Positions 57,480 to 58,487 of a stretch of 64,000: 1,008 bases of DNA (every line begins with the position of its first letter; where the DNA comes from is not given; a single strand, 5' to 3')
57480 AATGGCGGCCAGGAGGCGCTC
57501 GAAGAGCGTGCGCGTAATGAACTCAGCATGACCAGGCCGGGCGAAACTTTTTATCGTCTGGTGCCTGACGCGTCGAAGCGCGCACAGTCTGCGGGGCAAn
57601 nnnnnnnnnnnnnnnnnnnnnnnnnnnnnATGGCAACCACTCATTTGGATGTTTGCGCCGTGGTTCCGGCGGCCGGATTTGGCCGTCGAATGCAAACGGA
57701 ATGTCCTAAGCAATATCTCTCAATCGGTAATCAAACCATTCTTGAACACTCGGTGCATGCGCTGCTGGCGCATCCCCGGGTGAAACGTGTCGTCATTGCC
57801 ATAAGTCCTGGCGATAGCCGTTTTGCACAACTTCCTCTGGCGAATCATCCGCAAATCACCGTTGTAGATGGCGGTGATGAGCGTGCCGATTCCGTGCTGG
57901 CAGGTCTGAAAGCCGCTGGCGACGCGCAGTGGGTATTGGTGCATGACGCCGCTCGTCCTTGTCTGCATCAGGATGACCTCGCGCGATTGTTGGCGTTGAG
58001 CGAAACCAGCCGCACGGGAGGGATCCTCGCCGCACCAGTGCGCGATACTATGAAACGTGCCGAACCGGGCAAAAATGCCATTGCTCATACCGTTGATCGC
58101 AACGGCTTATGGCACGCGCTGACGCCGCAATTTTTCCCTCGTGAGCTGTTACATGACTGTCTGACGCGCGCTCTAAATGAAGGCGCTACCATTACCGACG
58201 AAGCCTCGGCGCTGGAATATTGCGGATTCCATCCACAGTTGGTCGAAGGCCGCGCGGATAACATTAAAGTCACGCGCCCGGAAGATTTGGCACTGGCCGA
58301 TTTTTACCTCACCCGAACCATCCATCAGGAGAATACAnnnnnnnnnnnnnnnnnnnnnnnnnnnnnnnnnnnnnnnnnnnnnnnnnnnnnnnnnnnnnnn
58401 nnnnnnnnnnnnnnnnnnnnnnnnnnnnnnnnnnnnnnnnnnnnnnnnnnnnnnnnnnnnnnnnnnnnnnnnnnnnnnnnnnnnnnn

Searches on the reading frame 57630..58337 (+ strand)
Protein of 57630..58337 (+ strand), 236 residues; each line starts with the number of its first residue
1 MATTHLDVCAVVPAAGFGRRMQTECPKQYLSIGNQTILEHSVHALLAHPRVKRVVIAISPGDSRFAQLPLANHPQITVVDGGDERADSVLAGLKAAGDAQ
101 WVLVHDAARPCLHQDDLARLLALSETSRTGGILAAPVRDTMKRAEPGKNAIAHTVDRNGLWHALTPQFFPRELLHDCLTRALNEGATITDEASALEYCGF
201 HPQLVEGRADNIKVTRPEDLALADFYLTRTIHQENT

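Call 48: find_encoding_contigs(protein=window:57630-58337:+, flank=10000, max_places=10)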
Protein window:57630-58337:+ (236 aa): 24 contigs read that carry it; 1 place shown.
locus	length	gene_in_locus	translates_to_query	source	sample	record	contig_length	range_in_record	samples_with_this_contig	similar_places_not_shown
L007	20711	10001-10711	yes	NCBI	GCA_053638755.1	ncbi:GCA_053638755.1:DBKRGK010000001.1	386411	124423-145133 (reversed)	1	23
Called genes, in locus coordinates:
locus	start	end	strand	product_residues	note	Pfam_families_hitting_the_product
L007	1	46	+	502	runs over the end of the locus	PF09481:CRISPR_Cse1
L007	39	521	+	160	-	PF09485:CRISPR_Cse2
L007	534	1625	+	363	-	PF09344:Cas_CT1975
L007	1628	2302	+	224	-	PF09704:Cas_Cas5d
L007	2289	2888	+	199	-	PF08798:CRISPR_assoc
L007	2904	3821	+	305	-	PF01867:Cas_Cas1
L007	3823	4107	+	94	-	PF09707:Cas_Cas2CT1978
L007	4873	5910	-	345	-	PF05343:Peptidase_M42 (faint), PF04389:Peptidase_M28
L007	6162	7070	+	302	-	PF01507:PAPS_reduct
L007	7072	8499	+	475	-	PF00009:GTP_EFTU, PF01926:MMR_HSR1 (faint), PF03144:GTP_EFTU_D2 (faint), PF22594:GTP-eEF1A_C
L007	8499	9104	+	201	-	PF01583:APS_kinase, PF13238:AAA_18 (faint), PF13671:AAA_33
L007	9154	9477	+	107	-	PF12084:DUF3561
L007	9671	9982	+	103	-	PF04977:DivIC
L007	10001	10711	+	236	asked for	PF01128:IspD, PF12804:NTP_transf_3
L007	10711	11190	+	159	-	PF02542:YgbB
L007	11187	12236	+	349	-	PF01142:TruD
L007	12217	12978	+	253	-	PF01975:SurE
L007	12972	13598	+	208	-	PF01135:PCMT, PF00398:RrnaAD (weak), PF13847:Methyltransf_31 (weak), PF13649:Methyltransf_25 (weak)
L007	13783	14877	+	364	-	PF01476:LysM, PF01551:Peptidase_M23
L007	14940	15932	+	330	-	PF00140:Sigma70_r1_2, PF04542:Sigma70_r2, PF04539:Sigma70_r3, PF04545:Sigma70_r4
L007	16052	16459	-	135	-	PF01047:MarR, PF12802:MarR_2, PF13463:HTH_27 (weak)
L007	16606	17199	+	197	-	PF02441:Flavoprotein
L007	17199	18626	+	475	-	PF20695:UbiD_N, PF01977:UbiD, PF20696:UbiD_C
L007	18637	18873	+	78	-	PF26358:EcdD_BsdD_detox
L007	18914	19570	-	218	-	PF00149:Metallophos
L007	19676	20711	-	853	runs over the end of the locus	PF01624:MutS_I, PF05188:MutS_II, PF05192:MutS_III, PF05190:MutS_IV, PF00488:MutS_V, PF27441:MutS_C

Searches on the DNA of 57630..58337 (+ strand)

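Call 52: search_dna_similar(query=L007:16556-16616:+, collection=ecoli_genomes, mode=near, max_rows=12, rows=best)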
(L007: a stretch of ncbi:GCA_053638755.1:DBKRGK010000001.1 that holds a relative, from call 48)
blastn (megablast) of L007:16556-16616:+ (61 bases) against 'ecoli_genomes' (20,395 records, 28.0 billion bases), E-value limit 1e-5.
Records with a match: 323; places in all: 323; records where one place covers at least 80% of the query: 323.
Genomes with a match: 323 of 5426; with a place that covers at least 80% of the query: 323. Places per genome that has any: lowest 1, median 1, highest 1. On chromosomes: 323 places; on plasmids: 0.
Best place of each record, by identity: 95-99% 310; 90-95% 13.
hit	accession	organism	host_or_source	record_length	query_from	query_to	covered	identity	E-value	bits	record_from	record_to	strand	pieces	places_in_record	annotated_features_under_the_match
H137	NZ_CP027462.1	Escherichia coli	missing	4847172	1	61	100%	98.4%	2e-21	108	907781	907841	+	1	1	non-oxidative hydroxyarylic acid decarboxylases subunit B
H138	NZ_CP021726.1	Escherichia coli strain Combat11I9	Homo sapiens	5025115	1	61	100%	98.4%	2e-21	108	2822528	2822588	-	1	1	non-oxidative hydroxyarylic acid decarboxylases subunit B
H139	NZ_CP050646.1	Escherichia coli strain PapM-36-2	Papio papio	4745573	1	61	100%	98.4%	2e-21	108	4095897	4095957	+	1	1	non-oxidative hydroxyarylic acid decarboxylases subunit B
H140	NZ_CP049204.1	Escherichia coli strain PapM-32-1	Papio papio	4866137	1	61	100%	98.4%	2e-21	108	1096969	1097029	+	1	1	non-oxidative hydroxyarylic acid decarboxylases subunit B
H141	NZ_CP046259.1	Escherichia coli strain ECO2947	Homo sapiens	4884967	1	61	100%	98.4%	2e-21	108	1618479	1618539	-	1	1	non-oxidative hydroxyarylic acid decarboxylases subunit B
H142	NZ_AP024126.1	Escherichia coli strain NS-NP030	Bos taurus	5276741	1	61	100%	98.4%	2e-21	108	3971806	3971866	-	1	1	non-oxidative hydroxyarylic acid decarboxylases subunit B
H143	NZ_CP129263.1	Escherichia coli strain STEC1588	Homo sapiens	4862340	1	61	100%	98.4%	2e-21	108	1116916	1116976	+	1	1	non-oxidative hydroxyarylic acid decarboxylases subunit B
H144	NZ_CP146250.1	Escherichia coli strain L26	chicken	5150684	1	61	100%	98.4%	2e-21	108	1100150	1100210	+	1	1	non-oxidative hydroxyarylic acid decarboxylases subunit B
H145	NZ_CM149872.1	Escherichia coli strain HCP4S3_I4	Sus scrofa domesticus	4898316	1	61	100%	98.4%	2e-21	108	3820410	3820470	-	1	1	non-oxidative hydroxyarylic acid decarboxylases subunit B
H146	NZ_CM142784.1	Escherichia coli strain GPEC1222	chicken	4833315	1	61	100%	98.4%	2e-21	108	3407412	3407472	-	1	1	non-oxidative hydroxyarylic acid decarboxylases subunit B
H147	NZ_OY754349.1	Escherichia coli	-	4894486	1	61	100%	98.4%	2e-21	108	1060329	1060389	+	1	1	non-oxidative hydroxyarylic acid decarboxylases subunit B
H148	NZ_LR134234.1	Escherichia coli strain NCTC8623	missing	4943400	1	61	100%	98.4%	2e-21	108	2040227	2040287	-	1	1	non-oxidative hydroxyarylic acid decarboxylases subunit B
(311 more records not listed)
